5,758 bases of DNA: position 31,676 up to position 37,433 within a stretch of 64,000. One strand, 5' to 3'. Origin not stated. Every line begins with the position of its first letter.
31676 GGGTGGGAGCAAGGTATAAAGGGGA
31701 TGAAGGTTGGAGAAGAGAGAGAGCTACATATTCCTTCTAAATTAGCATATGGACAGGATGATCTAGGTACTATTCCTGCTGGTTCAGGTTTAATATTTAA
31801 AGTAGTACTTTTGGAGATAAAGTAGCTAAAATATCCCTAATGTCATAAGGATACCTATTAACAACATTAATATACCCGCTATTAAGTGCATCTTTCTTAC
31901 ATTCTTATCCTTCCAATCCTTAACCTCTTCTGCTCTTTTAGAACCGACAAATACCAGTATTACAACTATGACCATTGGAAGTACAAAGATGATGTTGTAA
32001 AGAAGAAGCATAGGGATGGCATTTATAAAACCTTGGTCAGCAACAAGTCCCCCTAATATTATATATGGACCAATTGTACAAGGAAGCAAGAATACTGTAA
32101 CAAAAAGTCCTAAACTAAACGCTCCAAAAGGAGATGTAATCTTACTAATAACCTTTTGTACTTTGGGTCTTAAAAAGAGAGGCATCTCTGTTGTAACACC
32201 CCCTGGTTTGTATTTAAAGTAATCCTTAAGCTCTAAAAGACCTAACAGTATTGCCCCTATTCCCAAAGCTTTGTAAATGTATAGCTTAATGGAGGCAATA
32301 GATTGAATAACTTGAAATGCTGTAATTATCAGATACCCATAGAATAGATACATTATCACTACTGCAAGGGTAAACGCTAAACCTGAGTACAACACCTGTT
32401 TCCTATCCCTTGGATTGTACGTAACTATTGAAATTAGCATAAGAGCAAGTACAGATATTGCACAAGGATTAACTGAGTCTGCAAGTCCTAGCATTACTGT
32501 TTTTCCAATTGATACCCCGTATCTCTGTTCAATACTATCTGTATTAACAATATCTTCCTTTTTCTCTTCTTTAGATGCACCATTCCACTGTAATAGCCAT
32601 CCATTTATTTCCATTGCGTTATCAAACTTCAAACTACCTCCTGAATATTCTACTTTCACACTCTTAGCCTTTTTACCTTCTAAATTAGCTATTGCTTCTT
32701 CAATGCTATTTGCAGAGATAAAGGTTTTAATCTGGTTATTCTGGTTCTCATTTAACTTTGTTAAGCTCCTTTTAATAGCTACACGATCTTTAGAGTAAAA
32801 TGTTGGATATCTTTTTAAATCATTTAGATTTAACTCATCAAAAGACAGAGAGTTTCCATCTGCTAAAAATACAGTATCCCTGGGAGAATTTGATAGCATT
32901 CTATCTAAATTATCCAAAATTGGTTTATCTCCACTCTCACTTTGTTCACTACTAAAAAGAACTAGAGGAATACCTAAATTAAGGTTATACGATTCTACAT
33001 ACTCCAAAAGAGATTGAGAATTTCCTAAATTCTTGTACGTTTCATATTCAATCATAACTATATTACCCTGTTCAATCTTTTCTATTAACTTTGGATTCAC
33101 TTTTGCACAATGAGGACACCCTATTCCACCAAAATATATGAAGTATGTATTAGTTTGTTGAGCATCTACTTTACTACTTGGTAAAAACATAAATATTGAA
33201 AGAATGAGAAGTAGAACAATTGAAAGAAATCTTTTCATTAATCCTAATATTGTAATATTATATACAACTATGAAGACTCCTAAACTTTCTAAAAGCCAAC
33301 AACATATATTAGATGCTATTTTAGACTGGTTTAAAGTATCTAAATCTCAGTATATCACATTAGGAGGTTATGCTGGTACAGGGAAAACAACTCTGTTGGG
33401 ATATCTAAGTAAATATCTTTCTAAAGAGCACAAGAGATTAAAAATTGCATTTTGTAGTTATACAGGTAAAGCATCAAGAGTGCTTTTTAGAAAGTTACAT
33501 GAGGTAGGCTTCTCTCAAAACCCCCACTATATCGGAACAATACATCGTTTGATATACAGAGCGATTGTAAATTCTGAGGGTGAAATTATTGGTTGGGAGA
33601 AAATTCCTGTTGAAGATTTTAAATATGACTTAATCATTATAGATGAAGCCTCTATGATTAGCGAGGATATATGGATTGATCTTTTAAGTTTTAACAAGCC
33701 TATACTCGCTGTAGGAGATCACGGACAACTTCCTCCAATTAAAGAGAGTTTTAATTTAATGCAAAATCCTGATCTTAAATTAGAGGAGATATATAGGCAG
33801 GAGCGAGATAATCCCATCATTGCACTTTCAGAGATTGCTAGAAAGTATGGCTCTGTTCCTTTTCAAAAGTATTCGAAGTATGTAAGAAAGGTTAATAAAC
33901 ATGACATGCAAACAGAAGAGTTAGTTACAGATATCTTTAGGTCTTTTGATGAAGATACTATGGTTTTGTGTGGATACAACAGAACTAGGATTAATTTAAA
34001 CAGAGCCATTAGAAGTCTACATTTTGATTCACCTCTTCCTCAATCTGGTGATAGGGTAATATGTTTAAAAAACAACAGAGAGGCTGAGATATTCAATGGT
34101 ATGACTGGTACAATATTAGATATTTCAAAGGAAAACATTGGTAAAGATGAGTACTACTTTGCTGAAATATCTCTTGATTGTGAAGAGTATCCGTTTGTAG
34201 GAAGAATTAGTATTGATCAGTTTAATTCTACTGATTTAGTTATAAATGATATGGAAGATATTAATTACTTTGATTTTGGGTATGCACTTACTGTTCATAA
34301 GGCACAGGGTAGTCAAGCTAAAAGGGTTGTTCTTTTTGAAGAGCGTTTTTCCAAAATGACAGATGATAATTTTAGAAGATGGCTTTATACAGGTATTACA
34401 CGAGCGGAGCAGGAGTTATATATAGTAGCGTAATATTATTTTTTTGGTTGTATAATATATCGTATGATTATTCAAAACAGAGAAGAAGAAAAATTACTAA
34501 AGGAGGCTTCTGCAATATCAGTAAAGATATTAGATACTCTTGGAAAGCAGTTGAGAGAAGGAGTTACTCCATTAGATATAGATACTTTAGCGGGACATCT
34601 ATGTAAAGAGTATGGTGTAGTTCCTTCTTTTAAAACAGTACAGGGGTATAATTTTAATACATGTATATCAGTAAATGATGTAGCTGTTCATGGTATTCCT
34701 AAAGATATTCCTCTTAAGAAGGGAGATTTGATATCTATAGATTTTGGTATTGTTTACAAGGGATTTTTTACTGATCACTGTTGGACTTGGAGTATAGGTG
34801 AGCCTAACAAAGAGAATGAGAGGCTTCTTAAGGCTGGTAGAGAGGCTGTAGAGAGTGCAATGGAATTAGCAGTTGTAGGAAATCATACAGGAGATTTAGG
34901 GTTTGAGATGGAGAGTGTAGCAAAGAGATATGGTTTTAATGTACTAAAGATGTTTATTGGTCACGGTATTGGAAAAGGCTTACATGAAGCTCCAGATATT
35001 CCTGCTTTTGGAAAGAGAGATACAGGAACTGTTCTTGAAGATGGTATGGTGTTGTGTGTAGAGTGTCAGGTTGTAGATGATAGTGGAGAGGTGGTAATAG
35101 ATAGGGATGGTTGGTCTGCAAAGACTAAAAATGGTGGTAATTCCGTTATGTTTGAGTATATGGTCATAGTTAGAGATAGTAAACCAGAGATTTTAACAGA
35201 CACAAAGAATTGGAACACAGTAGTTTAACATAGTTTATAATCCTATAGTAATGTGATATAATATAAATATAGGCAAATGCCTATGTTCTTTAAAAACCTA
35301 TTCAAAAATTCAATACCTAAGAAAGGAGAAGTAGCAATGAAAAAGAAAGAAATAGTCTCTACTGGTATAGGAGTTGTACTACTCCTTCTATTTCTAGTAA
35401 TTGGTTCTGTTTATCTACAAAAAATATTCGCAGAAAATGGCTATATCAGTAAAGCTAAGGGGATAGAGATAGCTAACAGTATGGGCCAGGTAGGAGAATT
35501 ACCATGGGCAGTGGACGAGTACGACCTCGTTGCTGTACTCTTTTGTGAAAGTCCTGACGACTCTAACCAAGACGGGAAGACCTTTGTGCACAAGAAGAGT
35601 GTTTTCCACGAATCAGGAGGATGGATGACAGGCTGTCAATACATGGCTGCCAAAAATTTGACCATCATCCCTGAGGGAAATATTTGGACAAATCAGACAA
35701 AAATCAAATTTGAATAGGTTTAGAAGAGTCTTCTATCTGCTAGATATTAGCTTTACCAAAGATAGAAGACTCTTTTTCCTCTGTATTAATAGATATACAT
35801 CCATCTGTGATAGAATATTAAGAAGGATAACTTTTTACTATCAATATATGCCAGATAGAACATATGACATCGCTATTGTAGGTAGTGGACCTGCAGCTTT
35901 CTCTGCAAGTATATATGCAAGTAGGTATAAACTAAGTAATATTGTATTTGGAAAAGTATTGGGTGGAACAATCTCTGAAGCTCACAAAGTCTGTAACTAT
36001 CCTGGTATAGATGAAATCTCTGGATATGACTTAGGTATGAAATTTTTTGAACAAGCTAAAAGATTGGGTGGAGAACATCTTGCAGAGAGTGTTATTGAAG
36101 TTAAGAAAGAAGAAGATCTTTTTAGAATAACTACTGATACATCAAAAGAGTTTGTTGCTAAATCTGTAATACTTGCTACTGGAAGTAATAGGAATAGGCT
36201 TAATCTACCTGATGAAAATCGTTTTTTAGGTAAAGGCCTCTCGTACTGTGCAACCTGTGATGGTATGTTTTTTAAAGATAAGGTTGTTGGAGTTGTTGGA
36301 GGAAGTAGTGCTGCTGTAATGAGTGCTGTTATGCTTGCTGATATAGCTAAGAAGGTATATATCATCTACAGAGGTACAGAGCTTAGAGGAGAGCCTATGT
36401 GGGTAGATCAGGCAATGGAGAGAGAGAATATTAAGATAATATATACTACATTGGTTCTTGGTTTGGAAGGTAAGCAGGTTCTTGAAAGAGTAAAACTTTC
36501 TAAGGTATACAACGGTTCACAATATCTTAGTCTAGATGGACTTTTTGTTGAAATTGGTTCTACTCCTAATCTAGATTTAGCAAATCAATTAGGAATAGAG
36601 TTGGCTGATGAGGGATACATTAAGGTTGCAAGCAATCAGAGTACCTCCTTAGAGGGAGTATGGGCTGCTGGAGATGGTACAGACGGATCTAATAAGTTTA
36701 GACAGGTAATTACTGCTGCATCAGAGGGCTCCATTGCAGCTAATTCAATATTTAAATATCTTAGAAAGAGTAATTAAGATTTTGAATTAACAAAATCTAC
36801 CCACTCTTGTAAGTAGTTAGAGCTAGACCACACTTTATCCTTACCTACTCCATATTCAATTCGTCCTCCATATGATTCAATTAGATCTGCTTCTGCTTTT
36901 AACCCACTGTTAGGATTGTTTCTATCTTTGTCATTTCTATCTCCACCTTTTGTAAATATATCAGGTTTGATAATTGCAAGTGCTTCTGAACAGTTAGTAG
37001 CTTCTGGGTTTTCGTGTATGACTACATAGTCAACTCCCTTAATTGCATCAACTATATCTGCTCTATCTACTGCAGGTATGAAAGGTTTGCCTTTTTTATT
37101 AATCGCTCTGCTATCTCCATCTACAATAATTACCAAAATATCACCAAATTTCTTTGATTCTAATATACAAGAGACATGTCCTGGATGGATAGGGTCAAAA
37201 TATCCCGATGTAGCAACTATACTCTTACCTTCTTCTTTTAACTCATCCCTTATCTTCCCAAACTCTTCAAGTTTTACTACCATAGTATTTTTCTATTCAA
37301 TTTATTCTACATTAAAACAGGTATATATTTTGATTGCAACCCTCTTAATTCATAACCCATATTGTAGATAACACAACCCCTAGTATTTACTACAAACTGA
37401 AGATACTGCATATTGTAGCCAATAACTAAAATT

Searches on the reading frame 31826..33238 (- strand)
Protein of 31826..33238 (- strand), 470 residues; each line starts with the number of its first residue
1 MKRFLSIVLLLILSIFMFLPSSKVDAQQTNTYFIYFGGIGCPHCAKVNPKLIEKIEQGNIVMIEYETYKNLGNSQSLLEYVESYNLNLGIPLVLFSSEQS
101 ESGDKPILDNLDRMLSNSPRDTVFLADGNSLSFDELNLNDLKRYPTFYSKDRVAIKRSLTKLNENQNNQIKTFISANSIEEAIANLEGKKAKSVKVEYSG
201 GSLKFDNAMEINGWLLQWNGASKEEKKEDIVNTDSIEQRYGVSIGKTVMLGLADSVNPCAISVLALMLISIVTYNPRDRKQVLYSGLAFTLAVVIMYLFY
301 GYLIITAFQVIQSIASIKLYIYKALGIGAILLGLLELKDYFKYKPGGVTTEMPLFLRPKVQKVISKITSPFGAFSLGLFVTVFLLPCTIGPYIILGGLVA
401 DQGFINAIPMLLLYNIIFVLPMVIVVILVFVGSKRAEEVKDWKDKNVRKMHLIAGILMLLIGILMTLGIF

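Call 29: search_protein_families(library=pfam, proteins=[window:31826-33238:-], max_evalue=0.0001)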
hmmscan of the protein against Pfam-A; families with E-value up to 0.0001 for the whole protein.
window:31826-33238:- (470 aa): 2 families
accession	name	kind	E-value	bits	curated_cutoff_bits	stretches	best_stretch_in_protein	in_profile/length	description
PF11139.14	SfLAP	-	6.1e-09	36.1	35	1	248-468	2-211/213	Sap, sulfolipid-1-addressing protein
PF13386.12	DsbD_2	-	3.2e-08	34.1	24.9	1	248-463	3-198/199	Cytochrome C biogenesis protein transmembrane region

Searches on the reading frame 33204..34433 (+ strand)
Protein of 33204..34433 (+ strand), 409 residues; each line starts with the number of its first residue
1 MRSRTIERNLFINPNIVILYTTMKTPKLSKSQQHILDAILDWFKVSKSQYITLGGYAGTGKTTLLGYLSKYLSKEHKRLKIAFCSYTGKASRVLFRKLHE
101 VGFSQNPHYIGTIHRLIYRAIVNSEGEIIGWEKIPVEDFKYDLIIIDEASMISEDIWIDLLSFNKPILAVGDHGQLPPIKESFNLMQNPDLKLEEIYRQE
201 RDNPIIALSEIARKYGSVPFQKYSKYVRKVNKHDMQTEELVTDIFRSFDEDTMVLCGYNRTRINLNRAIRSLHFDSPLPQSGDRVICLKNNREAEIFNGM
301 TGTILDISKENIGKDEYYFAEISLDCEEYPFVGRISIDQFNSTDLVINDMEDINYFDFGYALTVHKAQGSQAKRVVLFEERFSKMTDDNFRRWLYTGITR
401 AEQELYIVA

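Call 29: search_protein_families(library=pfam, proteins=[window:33204-34433:+], max_evalue=0.0001)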
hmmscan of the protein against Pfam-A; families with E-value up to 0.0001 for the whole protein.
window:33204-34433:+ (409 aa): 10 families
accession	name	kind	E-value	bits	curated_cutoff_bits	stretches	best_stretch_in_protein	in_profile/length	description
PF13538.12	UvrD_C_2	-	1.2e-17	63.9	27.4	1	359-408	2-52/52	UvrD-like helicase C-terminal domain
PF13604.12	AAA_30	-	4.9e-17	62.7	27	1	28-210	2-166/191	AAA domain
PF13245.12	AAA_19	-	4.9e-16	59.6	25.1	1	46-179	9-132/134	AAA domain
PF05970.20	PIF1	-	5.4e-08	33.1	25.9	1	27-157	1-119/223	PIF1-like helicase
PF13086.12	AAA_11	-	5.7e-07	30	27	0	140-179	213-253/257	AAA domain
PF18335.7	SH3_13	-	1.2e-06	28.6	41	1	280-311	27-58/65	ATP-dependent RecD-like DNA helicase SH3 domain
PF01443.25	Viral_helicase1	-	1.5e-06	28.6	21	0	361-408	179-227/228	Viral superfamily 1 RNA helicase core domain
PF24883.2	NPHP3_N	-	3.4e-06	27.8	24.8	1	39-118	12-95/164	Nephrocystin 3, N-terminal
PF05127.21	NAT10_TcmA_helicase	-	1.9e-05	25.1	22.7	1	57-170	6-120/176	RNA cytidine acetyltransferase NAT10/TcmA, helicase domain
PF00580.27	UvrD-helicase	-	5.1e-05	23.5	23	1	56-210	21-160/271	UvrD/REP helicase N-terminal domain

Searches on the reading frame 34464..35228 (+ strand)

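Call 29: search_protein_families(library=pfam, proteins=[window:34464-35228:+], max_evalue=0.0001)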
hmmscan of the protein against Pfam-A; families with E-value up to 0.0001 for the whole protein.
window:34464-35228:+ (254 aa): 1 family
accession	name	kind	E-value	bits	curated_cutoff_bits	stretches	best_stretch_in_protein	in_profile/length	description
PF00557.29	Peptidase_M24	-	5e-41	141.2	23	1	11-237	2-207/208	Metallopeptidase family M24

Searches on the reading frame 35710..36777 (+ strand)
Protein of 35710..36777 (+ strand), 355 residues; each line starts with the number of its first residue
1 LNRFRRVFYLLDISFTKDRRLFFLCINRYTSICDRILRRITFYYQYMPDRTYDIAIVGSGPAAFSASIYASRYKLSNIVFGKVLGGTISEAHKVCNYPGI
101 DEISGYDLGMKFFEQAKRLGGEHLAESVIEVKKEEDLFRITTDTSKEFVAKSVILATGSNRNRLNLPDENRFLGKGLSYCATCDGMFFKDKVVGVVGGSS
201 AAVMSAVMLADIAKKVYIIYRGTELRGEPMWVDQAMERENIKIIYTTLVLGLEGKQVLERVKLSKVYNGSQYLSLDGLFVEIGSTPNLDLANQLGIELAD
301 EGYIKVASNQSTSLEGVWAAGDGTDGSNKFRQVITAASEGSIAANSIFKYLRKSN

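Call 29: search_protein_families(library=pfam, proteins=[window:35710-36777:+], max_evalue=0.0001)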
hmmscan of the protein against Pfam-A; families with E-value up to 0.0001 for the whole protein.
window:35710-36777:+ (355 aa): 3 families
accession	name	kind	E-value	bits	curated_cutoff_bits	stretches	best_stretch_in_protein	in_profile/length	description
PF07992.20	Pyr_redox_2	-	1.3e-42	146.6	26.1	1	52-340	1-291/291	Pyridine nucleotide-disulphide oxidoreductase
PF13738.12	Pyr_redox_3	-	9.4e-16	58.3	30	1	124-321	100-305/305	Pyridine nucleotide-disulphide oxidoreductase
PF00070.33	Pyr_redox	-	1.3e-06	29.2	22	1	193-264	2-80/82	Pyridine nucleotide-disulphide oxidoreductase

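Call 57: search_protein_families(library=ncbifam, proteins=[window:35710-36777:+], max_evalue=0.00001)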
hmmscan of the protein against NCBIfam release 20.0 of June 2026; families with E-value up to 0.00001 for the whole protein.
window:35710-36777:+ (355 aa): 36 families (the best 25 are shown)
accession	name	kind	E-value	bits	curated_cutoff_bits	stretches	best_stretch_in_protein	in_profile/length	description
TIGR01292.1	TRX_reduct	equivalog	5.5e-91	304.5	343.45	1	52-351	1-300/300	thioredoxin-disulfide reductase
TIGR03143.1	AhpF_homolog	hypoth_equivalog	9.6e-63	212.6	687.65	1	50-353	3-310/555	putative alkyl hydroperoxide reductase F subunit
TIGR03140.1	AhpF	equivalog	3.9e-57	193.9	502.9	1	50-351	211-512/515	alkyl hydroperoxide reductase subunit F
NF007614.0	PRK10262.1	equivalog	1.3e-46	159.2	644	1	54-351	9-314/321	thioredoxin-disulfide reductase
TIGR04018.1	Bthiol_YpdA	hypoth_equivalog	2.4e-20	72.6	339.9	1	125-334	90-299/316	YpdA family putative bacillithiol disulfide reductase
TIGR02053.1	MerA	equivalog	5.1e-19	68.6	454.45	1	143-349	122-330/465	mercury(II) reductase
TIGR01350.1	lipoamide_DH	equivalog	3.1e-17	62.4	408.8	1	131-349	121-331/461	dihydrolipoyl dehydrogenase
NF009409.0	PRK12770.1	subfamily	6e-15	55.2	343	1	188-354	171-353/360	putative glutamate synthase subunit beta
TIGR03385.1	CoA_CoA_reduc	equivalog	3.8e-13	49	578.8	1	124-328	75-287/439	CoA-disulfide reductase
NF004776.0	PRK06116.1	equivalog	1.8e-12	47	480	1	144-328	126-309/450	glutathione-disulfide reductase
NF004945.0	PRK06292.2-3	equivalog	1.9e-12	46.9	494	1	145-349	125-327/457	dihydrolipoyl dehydrogenase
TIGR01316.1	gltA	equivalog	3.1e-12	46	471.75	1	253-351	355-449/449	NADPH-dependent glutamate synthase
TIGR01424.1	gluta_reduc_2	equivalog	7.9e-12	44.5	606.05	1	140-348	122-324/446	glutathione-disulfide reductase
NF005884.0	PRK07846.1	equivalog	3.3e-11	42.5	501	1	139-324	120-304/454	mycothione reductase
NF004943.0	PRK06292.2-1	equivalog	2.2e-10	39.9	432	1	128-348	109-329/456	dihydrolipoyl dehydrogenase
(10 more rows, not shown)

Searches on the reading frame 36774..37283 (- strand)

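Call 29: search_protein_families(library=pfam, proteins=[window:36774-37283:-], max_evalue=0.0001)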
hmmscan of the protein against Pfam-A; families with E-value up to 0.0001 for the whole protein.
window:36774-37283:- (169 aa): 1 family
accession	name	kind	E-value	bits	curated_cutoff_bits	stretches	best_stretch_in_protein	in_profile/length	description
PF01467.32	CTP_transf_like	-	7.8e-12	46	21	1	26-115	3-89/133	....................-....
